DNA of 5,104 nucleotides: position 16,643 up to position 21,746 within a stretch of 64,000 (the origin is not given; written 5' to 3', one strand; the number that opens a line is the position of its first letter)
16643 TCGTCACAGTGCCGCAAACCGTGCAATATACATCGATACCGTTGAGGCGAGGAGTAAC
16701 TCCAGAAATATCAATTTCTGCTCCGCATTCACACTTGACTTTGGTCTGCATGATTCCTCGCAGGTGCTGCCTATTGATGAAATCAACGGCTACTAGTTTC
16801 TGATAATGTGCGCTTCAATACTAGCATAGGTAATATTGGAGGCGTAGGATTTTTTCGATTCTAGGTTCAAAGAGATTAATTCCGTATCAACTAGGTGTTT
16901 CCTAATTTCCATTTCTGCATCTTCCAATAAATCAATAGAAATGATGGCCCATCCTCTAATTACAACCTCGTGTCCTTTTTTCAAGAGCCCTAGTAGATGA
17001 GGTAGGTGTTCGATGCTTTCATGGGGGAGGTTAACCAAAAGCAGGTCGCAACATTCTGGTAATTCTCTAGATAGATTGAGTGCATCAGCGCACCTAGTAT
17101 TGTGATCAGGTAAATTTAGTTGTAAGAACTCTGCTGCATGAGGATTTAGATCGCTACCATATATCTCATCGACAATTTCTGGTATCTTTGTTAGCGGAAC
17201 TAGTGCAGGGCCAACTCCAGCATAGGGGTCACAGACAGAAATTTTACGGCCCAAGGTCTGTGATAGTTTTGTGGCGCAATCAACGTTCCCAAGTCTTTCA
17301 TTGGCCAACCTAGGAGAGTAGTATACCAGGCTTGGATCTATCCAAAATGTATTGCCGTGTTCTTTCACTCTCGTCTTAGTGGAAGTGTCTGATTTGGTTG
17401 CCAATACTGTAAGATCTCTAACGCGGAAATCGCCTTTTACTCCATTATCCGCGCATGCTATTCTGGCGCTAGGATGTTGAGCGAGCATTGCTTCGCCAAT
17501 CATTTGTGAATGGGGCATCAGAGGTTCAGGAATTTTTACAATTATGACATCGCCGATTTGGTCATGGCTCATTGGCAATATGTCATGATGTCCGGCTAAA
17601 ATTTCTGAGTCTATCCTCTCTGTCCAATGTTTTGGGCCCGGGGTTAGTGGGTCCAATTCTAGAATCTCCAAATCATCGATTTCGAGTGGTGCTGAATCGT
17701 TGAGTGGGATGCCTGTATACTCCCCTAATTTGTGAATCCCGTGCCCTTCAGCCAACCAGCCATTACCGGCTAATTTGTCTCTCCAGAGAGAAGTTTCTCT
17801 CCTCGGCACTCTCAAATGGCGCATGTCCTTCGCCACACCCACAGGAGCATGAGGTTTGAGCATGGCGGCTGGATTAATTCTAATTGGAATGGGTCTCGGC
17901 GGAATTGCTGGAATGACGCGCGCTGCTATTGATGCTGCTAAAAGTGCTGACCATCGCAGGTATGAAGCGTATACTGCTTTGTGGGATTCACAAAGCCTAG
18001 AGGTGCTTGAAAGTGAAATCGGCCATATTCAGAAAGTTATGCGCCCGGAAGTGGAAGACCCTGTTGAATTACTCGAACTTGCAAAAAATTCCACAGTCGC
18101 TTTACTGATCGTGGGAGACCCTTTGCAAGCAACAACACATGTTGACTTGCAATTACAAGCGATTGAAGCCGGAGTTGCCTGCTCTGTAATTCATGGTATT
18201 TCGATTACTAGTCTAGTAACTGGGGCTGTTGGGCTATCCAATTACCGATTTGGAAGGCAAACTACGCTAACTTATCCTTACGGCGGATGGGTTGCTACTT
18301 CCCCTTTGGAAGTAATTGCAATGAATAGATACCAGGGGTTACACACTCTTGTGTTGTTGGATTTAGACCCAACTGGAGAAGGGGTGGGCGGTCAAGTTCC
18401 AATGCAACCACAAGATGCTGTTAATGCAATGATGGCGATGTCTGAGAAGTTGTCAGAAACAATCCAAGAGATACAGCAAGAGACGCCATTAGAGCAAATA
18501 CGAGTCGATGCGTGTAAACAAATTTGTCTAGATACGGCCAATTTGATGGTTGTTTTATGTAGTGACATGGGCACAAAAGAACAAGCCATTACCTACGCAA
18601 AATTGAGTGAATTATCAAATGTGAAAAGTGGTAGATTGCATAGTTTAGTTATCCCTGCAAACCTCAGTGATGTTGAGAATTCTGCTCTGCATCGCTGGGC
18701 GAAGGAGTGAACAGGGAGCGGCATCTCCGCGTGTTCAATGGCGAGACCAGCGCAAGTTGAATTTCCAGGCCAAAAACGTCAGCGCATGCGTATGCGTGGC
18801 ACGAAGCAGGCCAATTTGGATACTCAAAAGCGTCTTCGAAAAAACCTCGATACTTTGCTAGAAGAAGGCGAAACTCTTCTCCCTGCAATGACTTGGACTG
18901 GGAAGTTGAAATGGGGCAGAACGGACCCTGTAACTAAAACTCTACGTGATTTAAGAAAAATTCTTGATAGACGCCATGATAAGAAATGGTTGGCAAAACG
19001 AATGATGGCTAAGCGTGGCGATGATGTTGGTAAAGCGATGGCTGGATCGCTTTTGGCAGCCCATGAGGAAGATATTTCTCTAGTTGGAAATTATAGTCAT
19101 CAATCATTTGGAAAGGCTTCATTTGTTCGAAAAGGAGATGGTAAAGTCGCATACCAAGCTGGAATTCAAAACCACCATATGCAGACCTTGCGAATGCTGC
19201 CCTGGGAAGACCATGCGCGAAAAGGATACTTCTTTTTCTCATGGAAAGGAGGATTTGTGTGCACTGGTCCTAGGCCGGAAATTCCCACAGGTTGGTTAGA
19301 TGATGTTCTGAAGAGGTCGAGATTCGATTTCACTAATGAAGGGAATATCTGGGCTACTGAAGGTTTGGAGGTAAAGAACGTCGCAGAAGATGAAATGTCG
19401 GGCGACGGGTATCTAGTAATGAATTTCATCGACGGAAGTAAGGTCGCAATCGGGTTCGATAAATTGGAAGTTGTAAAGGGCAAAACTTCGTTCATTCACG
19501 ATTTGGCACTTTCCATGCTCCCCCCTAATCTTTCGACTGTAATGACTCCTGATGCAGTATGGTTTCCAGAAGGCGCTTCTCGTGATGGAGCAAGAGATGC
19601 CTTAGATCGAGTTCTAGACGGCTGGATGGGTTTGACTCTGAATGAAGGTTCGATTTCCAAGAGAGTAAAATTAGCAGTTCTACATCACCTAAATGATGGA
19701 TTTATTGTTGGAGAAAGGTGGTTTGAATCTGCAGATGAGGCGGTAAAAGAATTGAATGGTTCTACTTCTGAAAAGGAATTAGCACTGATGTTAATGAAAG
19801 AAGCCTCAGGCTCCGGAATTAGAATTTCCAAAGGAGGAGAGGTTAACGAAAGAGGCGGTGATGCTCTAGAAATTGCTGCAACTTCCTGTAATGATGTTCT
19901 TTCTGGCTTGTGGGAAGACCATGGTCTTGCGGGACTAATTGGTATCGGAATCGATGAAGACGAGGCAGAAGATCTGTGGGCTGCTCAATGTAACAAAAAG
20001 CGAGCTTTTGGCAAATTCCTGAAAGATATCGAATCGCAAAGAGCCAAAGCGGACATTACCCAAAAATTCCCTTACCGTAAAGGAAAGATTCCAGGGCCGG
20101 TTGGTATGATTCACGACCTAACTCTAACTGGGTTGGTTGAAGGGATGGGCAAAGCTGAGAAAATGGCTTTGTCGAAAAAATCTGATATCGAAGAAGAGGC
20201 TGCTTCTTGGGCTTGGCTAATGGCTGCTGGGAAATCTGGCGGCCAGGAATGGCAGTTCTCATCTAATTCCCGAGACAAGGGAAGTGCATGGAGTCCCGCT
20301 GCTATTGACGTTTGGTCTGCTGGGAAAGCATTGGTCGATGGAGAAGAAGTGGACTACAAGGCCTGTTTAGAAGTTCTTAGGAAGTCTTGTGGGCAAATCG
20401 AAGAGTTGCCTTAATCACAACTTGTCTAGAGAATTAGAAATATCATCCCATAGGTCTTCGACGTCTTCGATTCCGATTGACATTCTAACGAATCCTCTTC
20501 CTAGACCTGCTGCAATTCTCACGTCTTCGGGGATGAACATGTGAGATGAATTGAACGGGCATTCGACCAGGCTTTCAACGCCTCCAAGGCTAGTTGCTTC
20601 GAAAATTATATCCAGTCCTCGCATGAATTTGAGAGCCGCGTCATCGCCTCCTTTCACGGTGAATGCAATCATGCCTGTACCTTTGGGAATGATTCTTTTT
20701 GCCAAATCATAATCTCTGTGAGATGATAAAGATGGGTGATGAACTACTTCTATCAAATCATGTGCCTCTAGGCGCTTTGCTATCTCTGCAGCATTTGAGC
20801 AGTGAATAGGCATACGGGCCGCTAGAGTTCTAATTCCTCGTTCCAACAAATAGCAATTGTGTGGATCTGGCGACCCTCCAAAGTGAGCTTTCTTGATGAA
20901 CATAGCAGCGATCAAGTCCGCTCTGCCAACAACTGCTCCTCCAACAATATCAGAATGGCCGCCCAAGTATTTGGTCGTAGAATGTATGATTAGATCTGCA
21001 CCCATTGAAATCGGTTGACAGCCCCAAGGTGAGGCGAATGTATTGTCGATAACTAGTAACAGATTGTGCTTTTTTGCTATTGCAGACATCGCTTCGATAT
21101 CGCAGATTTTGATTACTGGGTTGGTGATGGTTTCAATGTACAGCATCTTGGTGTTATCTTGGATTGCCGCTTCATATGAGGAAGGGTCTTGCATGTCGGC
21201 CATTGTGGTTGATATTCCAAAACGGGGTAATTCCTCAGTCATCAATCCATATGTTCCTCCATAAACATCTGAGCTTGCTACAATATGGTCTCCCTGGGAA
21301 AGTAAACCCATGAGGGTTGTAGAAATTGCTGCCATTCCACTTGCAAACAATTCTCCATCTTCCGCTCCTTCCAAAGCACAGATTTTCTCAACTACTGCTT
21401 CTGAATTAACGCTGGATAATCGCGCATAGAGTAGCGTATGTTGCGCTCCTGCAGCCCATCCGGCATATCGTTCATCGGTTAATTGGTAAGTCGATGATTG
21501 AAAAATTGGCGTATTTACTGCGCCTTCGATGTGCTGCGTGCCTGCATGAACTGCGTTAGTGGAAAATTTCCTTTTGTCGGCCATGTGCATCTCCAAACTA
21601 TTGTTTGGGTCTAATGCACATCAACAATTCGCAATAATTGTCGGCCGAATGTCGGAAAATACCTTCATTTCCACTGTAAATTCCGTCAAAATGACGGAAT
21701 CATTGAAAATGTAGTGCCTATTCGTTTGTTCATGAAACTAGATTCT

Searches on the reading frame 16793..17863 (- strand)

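Call 8: search_protein_families(library=pfam, proteins=[window:16793-17863:-], max_evalue=0.0001)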
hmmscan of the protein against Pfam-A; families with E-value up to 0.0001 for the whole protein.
window:16793-17863:- (356 aa): 2 families
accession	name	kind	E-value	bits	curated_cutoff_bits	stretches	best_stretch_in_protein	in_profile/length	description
PF25133.1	TYW2_N_2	-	1.2e-13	51.4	27.7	1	85-155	6-75/79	TYW2 N-terminal domain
PF02475.24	TRM5-TYW2_MTfase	-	2.4e-11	44.3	28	1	164-297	1-130/164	TRM5/TYW2 methyltransferase domain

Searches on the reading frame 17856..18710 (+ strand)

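Call 8: search_protein_families(library=pfam, proteins=[window:17856-18710:+], max_evalue=0.0001)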
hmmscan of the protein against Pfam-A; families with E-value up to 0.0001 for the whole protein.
window:17856-18710:+ (284 aa): 1 family
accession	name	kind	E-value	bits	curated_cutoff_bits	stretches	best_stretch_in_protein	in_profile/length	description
PF00590.25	TP_methylase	-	4.5e-14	53.3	27.8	1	7-253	2-211/212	Tetrapyrrole (Corrin/Porphyrin) Methylases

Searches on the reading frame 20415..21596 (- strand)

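Call 8: search_protein_families(library=pfam, proteins=[window:20415-21596:-], max_evalue=0.0001)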
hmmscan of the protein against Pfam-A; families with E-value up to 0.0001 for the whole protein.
window:20415-21596:- (393 aa): 4 families
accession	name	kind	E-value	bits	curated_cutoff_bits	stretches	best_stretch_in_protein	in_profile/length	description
PF01053.26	Cys_Met_Meta_PP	-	4.1e-122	407.8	27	1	12-390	1-380/381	Cys/Met metabolism PLP-dependent enzyme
PF06838.17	Met_gamma_lyase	-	2.7e-08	33.2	24.2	1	80-232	75-246/405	Methionine gamma-lyase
PF00266.25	Aminotran_5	-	3.1e-05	23.6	21.5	1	134-242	125-229/371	Aminotransferase class-V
PF00155.27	Aminotran_1_2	-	4.3e-05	23.3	19.7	1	76-188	55-189/361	Aminotransferase class I and II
